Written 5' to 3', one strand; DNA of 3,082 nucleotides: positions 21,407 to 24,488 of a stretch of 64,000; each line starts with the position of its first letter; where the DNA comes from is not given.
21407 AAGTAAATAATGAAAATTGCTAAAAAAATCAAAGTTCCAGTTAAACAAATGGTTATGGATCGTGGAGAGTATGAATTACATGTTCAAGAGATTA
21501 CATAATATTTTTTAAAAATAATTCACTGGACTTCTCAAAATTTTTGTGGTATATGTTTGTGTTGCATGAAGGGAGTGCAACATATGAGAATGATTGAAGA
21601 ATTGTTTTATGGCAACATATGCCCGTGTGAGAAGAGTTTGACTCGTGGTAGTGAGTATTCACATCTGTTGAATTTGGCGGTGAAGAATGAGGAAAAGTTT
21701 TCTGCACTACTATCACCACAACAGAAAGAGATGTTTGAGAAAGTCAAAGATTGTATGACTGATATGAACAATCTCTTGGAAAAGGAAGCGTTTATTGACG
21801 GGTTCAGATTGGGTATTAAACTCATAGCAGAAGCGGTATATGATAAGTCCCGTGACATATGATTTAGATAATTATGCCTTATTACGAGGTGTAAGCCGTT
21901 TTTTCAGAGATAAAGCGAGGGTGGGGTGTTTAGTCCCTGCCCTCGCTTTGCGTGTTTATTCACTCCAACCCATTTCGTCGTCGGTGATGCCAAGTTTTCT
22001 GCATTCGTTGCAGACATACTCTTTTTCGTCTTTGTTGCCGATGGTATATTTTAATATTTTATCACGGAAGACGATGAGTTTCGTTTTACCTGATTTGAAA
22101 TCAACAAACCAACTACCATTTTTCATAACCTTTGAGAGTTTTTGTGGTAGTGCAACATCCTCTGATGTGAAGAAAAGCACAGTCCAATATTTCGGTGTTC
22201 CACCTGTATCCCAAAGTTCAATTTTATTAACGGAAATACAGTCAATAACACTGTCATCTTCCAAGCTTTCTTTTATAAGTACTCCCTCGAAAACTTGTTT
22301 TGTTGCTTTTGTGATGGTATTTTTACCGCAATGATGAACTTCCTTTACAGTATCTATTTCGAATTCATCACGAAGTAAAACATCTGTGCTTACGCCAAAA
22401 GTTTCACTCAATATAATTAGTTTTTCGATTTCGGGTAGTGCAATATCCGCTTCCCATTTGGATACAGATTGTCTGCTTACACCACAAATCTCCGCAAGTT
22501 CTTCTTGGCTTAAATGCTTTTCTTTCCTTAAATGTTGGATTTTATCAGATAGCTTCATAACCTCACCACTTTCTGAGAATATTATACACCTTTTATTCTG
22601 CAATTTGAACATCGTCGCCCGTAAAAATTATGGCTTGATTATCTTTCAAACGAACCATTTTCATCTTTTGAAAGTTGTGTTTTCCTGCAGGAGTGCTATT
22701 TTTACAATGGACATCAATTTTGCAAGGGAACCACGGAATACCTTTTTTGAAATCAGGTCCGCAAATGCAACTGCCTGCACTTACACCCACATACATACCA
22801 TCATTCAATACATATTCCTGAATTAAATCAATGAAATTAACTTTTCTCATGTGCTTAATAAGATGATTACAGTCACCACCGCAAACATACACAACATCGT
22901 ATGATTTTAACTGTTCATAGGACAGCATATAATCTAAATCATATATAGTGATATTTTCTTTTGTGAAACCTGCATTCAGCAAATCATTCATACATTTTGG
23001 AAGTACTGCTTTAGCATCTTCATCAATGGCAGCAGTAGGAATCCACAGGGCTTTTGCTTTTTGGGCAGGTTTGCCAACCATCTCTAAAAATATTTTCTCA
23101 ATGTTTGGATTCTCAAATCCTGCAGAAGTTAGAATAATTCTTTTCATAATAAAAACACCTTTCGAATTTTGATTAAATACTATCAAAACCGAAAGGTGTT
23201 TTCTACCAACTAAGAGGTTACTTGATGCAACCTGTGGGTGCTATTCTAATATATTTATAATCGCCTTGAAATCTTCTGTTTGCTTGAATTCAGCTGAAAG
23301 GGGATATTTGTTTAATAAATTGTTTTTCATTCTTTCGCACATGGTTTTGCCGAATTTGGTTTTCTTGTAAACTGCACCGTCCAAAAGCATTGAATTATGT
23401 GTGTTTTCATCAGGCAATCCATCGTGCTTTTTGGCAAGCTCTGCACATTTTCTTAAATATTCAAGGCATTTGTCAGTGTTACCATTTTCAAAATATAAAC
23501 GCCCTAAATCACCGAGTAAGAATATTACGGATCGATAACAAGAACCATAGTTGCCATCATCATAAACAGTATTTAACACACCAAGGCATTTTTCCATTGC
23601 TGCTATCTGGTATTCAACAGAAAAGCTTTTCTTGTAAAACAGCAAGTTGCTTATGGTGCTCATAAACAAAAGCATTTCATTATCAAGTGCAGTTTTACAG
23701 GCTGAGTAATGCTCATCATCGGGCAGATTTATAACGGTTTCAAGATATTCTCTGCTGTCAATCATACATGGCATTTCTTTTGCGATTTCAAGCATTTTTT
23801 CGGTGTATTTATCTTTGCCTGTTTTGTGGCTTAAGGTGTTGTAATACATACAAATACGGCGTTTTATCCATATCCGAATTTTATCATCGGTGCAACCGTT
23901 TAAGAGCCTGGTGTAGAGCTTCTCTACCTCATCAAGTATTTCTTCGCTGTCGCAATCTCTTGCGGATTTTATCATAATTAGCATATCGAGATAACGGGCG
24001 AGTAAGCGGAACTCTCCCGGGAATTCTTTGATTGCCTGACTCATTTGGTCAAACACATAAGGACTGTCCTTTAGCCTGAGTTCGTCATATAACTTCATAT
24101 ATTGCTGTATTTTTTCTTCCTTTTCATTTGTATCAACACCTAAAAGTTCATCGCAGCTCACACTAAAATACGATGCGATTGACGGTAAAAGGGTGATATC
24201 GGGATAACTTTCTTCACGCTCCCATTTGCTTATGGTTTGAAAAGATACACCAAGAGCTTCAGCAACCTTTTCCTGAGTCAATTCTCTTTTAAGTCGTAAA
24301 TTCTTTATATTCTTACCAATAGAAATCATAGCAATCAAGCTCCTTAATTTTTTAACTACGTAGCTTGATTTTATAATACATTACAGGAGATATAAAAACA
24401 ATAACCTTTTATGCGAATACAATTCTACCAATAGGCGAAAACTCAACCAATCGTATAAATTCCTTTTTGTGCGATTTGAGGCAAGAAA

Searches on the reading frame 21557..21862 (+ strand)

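Call 63: search_protein_families(library=pfam, proteins=[window:21557-21862:+], max_evalue=0.0001)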
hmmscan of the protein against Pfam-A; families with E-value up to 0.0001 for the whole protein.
window:21557-21862:+ (101 aa): 1 family
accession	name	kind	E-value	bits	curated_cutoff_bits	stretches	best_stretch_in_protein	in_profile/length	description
PF20648.2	DUF6809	-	3.1e-26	92.5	27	1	10-93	1-85/85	Family of unknown function (DUF6809)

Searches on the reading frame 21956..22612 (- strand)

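Call 24: search_protein_families(library=pfam, proteins=[window:21956-22612:-], max_evalue=0.01)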
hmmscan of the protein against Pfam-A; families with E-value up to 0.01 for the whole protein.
window:21956-22612:- (218 aa): 13 families
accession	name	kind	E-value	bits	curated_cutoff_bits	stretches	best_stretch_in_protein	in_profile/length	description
PF01381.28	HTH_3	-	1.3e-16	60.8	23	1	26-79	2-55/55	Helix-turn-helix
PF12844.13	HTH_19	-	2.1e-08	34.4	30.2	1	25-81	4-60/64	Helix-turn-helix domain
PF13560.12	HTH_31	-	1.3e-07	32.3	27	1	22-78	3-60/64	Helix-turn-helix domain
PF08279.18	HTH_11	-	0.00047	20.4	25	1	21-52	2-34/55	HTH domain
PF13443.12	HTH_26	-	0.00051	20.7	22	1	24-64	1-45/63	Cro/C1-type HTH DNA-binding domain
PF13545.12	HTH_Crp_2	-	0.0014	19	27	1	32-52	21-41/70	Crp-like helix-turn-helix domain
PF13384.12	HTH_23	-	0.0016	18.6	24.6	1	28-53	13-37/50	Homeodomain-like domain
PF13518.12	HTH_28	-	0.0024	18.4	25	1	31-54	11-33/52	Helix-turn-helix domain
PF04545.22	Sigma70_r4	-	0.0028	17.6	24.1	1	27-54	14-41/50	Sigma-70, region 4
PF12802.13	MarR_2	-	0.0031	18.1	27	0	29-52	15-39/61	MarR family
PF13412.12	HTH_24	-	0.0054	16.7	21.9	0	26-51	10-35/48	Winged helix-turn-helix DNA-binding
PF13744.12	HTH_37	-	0.0068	16.6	27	0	21-67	19-66/80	Helix-turn-helix domain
PF08281.18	Sigma70_r4_2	-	0.0079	16.3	25.7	0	28-52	21-45/54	Sigma-70, region 4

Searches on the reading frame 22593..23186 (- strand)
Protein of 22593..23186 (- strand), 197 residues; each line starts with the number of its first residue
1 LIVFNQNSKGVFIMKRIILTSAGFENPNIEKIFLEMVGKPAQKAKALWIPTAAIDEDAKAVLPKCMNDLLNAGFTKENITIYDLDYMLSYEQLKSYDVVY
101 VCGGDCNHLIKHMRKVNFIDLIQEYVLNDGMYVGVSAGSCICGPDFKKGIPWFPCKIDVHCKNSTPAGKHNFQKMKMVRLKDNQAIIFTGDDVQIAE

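Call 63: search_protein_families(library=pfam, proteins=[window:22593-23186:-], max_evalue=0.0001)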
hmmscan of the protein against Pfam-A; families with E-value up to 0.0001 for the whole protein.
window:22593-23186:- (197 aa): 1 family
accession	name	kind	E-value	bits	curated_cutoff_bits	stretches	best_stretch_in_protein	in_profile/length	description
PF03575.23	Peptidase_S51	-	4.6e-19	69.4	23.9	1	18-146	2-133/206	Peptidase family S51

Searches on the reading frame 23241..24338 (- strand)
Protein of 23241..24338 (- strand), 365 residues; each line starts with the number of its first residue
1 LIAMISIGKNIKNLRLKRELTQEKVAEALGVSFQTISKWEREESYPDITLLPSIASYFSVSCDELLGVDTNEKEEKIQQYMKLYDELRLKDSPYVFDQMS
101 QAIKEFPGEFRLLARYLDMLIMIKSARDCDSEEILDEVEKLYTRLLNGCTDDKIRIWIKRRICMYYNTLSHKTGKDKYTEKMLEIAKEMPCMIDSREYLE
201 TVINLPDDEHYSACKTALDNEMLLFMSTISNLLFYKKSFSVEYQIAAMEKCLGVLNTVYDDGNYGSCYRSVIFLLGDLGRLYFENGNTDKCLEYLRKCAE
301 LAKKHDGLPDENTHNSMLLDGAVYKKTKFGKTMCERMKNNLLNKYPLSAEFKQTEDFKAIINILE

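Call 63: search_protein_families(library=pfam, proteins=[window:23241-24338:-], max_evalue=0.0001)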
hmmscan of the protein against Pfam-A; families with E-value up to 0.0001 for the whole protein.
window:23241-24338:- (365 aa): 4 families
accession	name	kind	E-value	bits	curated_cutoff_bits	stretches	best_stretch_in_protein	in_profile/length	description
PF01381.28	HTH_3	-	1.2e-14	54.5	23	1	11-65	1-55/55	Helix-turn-helix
PF12844.13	HTH_19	-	1.4e-07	31.8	30.2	1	8-66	1-59/64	Helix-turn-helix domain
PF13560.12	HTH_31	-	6e-06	26.9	27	1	11-62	6-58/64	Helix-turn-helix domain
PF13443.12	HTH_26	-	8.3e-06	26.4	22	1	10-68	1-60/63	Cro/C1-type HTH DNA-binding domain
